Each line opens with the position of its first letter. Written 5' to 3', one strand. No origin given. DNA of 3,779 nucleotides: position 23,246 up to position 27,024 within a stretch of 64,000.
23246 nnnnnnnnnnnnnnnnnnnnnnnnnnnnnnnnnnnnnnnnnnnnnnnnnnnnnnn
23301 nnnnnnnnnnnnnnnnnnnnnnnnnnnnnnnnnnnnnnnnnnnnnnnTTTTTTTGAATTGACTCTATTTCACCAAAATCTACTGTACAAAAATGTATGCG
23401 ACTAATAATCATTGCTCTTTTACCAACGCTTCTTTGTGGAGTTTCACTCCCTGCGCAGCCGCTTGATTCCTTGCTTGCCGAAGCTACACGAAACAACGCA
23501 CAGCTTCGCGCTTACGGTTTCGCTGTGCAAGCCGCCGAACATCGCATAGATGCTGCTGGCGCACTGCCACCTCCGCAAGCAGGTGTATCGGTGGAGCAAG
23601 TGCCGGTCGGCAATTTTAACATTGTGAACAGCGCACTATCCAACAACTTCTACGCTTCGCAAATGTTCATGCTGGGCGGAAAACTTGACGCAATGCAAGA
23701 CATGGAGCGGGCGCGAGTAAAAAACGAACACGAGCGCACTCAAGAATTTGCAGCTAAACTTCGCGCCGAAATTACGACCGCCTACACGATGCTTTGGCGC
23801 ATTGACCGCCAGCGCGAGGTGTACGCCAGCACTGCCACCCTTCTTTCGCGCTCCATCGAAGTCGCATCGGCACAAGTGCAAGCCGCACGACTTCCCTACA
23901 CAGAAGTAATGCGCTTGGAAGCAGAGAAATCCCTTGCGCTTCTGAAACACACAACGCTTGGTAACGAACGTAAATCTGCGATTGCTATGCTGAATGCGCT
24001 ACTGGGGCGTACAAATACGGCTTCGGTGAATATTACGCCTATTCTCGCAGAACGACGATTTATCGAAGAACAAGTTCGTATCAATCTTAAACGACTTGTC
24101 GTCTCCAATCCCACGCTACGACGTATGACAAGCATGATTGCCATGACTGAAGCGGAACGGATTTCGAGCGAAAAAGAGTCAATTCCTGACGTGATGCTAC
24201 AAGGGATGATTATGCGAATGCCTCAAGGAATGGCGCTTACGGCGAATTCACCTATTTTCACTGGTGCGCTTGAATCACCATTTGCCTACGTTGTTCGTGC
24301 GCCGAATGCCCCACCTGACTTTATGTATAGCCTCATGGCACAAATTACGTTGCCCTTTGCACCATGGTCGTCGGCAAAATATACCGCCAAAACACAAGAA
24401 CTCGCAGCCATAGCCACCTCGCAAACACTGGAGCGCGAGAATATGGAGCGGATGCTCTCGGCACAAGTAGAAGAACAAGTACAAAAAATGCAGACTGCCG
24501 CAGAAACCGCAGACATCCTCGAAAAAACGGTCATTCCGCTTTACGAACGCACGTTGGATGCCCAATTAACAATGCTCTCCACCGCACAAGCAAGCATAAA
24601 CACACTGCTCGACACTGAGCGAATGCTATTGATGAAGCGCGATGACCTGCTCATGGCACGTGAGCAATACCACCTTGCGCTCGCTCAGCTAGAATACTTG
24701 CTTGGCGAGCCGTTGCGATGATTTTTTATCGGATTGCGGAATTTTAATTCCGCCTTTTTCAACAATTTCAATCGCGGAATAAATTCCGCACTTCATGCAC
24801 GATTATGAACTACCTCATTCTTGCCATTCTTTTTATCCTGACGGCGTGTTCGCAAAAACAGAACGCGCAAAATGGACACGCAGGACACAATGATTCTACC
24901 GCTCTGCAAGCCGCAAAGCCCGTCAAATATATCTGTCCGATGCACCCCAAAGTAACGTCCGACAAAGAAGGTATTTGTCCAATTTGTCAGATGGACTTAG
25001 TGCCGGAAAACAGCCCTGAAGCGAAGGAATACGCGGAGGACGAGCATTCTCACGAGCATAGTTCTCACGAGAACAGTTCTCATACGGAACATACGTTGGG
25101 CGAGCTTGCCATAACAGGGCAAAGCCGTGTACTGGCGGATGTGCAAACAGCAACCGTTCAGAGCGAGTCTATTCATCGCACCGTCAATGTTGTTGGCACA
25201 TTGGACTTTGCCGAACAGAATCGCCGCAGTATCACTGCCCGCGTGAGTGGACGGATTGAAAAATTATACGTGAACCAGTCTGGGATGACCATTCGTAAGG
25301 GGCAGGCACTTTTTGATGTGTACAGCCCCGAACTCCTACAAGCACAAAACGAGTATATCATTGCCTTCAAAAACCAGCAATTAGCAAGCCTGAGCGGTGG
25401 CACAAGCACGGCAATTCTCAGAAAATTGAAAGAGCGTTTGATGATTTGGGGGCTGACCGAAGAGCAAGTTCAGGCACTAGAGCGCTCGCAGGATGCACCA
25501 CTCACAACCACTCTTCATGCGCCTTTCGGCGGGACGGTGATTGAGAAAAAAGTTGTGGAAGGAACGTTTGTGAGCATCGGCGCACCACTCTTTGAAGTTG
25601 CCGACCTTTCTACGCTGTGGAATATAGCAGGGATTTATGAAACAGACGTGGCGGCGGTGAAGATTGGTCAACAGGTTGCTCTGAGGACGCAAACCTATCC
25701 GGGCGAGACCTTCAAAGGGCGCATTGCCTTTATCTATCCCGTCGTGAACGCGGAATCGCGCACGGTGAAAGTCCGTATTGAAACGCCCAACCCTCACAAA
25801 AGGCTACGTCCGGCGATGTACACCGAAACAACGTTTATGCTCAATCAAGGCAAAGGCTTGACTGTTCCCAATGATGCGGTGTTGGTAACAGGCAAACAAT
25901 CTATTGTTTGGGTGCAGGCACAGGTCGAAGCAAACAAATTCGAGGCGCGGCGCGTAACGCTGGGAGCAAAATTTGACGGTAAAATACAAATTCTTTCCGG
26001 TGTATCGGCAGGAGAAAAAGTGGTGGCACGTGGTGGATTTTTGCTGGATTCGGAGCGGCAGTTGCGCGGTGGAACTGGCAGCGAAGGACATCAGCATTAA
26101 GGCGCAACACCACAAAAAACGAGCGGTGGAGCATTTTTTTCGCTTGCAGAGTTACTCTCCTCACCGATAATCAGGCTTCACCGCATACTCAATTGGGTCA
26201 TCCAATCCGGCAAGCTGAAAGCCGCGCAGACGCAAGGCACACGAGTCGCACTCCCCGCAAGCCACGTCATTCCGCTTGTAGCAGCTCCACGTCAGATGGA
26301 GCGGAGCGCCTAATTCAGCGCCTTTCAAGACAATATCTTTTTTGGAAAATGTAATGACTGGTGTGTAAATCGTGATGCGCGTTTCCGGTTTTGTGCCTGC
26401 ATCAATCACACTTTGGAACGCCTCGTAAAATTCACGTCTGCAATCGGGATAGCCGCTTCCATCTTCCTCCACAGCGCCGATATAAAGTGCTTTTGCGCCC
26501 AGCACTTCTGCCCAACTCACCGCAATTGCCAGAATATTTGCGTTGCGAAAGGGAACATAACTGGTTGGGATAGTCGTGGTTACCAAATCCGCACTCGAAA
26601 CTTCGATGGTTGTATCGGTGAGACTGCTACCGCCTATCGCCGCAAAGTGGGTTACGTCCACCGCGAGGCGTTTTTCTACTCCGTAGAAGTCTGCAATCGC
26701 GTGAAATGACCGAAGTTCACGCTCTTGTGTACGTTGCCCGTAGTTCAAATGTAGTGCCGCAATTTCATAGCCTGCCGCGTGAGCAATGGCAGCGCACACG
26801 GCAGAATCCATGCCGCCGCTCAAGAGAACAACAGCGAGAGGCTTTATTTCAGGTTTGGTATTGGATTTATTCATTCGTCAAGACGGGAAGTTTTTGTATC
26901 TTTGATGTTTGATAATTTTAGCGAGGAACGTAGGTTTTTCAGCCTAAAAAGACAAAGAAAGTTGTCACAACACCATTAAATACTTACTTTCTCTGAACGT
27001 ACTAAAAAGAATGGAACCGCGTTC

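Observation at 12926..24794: Family of five or six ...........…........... palindromic elements sitting exactly in the stop-to-start gaps of the copper island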

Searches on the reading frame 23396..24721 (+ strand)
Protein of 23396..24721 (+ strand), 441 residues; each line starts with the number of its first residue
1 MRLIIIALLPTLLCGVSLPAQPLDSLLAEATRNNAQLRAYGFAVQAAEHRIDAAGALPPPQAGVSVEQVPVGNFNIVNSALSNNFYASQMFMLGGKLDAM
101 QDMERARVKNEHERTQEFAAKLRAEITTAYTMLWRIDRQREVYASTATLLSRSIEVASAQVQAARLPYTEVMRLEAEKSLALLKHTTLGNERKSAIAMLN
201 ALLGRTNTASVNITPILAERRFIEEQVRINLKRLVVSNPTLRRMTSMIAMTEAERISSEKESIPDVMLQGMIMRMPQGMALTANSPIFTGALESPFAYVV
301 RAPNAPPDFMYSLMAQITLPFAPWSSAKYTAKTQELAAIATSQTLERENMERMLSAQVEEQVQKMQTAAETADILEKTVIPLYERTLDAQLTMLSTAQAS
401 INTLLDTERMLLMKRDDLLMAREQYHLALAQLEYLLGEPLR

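Call 7: search_protein_families(library=pfam, proteins=[window:23396-24721:+])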
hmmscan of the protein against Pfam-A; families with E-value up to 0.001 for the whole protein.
window:23396-24721:+ (441 aa): 1 family
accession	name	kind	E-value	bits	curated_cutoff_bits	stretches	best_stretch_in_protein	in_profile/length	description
PF02321.23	OEP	-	5.2e-24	85.5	22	2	23-204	1-187/187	Outer membrane efflux protein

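Call 43: find_encoding_contigs(protein=window:23396-24721:+, flank=6000, max_places=8)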
Protein window:23396-24721:+ (441 aa): 3 contigs read that carry it; 2 places shown.
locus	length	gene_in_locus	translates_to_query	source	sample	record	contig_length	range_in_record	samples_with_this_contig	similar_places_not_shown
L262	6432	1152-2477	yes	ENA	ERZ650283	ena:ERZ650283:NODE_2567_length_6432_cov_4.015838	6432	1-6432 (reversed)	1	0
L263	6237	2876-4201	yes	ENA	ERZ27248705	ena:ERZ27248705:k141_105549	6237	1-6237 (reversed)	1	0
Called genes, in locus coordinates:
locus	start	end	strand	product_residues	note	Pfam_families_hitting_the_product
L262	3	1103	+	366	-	?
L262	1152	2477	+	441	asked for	PF02321:OEP (weak)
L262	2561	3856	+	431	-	PF19335:HMBD, PF25917:BSH_RND (weak), PF25919:BSH_CusB, PF25973:BSH_CzcB, PF25954:Beta-barrel_RND_2, PF25967:RND-MFP_C (faint), PF25989:YknX_C, PF25975:CzcB_C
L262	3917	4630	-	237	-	PF02568:ThiI (faint), PF06508:QueC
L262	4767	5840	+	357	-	PF01207:Dus, PF00977:His_biosynth (weak)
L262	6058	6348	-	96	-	-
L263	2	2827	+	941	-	?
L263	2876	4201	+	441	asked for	PF02321:OEP (weak)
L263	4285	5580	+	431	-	PF19335:HMBD, PF25917:BSH_RND (weak), PF25919:BSH_CusB, PF25973:BSH_CzcB, PF25954:Beta-barrel_RND_2, PF25967:RND-MFP_C (faint), PF25989:YknX_C, PF25975:CzcB_C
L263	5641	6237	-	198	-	?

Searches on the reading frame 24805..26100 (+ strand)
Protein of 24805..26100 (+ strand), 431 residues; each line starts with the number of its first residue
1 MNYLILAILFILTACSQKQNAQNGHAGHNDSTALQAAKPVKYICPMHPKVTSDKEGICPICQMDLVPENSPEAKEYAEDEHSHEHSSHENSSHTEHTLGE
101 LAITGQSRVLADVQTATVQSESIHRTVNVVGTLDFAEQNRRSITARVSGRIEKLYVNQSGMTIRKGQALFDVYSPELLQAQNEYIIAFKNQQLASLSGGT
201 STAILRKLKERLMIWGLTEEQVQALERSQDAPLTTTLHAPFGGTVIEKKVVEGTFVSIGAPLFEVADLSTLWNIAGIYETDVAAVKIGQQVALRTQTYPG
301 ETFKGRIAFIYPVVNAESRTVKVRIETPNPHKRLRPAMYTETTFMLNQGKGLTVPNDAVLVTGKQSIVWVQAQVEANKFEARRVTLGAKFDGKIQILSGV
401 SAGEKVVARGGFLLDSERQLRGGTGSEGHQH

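Call 7: search_protein_families(library=pfam, proteins=[window:24805-26100:+])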
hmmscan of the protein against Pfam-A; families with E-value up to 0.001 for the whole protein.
window:24805-26100:+ (431 aa): 4 families
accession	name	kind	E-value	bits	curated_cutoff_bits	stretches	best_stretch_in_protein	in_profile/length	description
PF16576.10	HlyD_D23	-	1.2e-72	244.1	30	1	123-339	2-213/214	Barrel-sandwich domain of CusB or HlyD membrane-fusion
PF13437.12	HlyD_3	-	1.2e-20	74.7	22.2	1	236-335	1-104/106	HlyD family secretion protein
PF19335.5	HMBD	-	5.7e-13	49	23.6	1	41-68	1-28/28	Heavy metal binding domain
PF12700.13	HlyD_2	-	9.2e-06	25.1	25.1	0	252-380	248-369/416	HlyD family secretion protein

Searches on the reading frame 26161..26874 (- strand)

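Call 7: search_protein_families(library=pfam, proteins=[window:26161-26874:-])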
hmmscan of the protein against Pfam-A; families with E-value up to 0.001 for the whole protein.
window:26161-26874:- (237 aa): 3 families
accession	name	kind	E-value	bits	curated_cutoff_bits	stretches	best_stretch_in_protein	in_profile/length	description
PF06508.19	QueC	-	2.1e-72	243.5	22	1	14-221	2-208/210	Queuosine biosynthesis protein QueC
PF02568.20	ThiI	-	9.9e-06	25.7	20.5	1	14-76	6-71/197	Thiamine biosynthesis protein (ThiI)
PF03054.22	tRNA_Me_trans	-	5.7e-05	23.3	20.6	1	15-63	4-53/202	tRNA methyl transferase HUP domain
